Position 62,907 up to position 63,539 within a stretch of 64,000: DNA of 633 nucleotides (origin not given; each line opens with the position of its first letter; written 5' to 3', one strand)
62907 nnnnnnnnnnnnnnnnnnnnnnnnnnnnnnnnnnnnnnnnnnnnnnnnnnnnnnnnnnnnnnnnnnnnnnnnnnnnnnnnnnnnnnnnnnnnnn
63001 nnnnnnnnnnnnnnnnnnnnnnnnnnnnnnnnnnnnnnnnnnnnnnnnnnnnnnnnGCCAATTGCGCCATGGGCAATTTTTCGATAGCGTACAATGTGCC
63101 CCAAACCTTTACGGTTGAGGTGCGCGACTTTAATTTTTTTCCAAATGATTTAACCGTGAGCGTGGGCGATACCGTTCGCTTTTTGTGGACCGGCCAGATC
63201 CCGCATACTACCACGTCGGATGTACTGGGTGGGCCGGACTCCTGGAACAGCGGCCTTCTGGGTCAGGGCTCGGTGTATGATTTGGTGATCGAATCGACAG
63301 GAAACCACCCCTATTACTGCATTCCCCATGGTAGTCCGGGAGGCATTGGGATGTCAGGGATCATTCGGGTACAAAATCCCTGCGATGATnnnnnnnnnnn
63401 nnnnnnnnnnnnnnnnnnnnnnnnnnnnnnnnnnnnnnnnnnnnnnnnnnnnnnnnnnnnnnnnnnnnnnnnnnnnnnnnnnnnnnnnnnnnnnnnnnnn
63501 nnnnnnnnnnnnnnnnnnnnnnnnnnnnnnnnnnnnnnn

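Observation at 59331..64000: Open-ended giant secreted protein with at least four tandem type-1-copper (cupredoxin) domains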

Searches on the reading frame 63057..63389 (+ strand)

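Call 75: search_protein_families(library=ncbifam, proteins=[window:63057-63389:+], max_evalue=0.01)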
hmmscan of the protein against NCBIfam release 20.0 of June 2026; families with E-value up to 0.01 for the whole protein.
seq(111 aa): 4 families
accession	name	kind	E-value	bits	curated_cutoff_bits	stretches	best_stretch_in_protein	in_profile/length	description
TIGR02656.1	cyanin_plasto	equivalog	5e-09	36.5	87.85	1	25-105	12-98/99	plastocyanin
TIGR03102.1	halo_cynanin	subfamily_domain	4.7e-08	33.1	93.8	1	23-105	35-114/115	halocyanin domain-containing protein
TIGR02657.1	amicyanin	equivalog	0.00067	20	110.2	1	23-92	4-74/83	amicyanin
NF051440.1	CuResCopIPSEAE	equivalog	0.0055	16.5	280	1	4-44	29-69/180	copper-resistant cuproprotein CopI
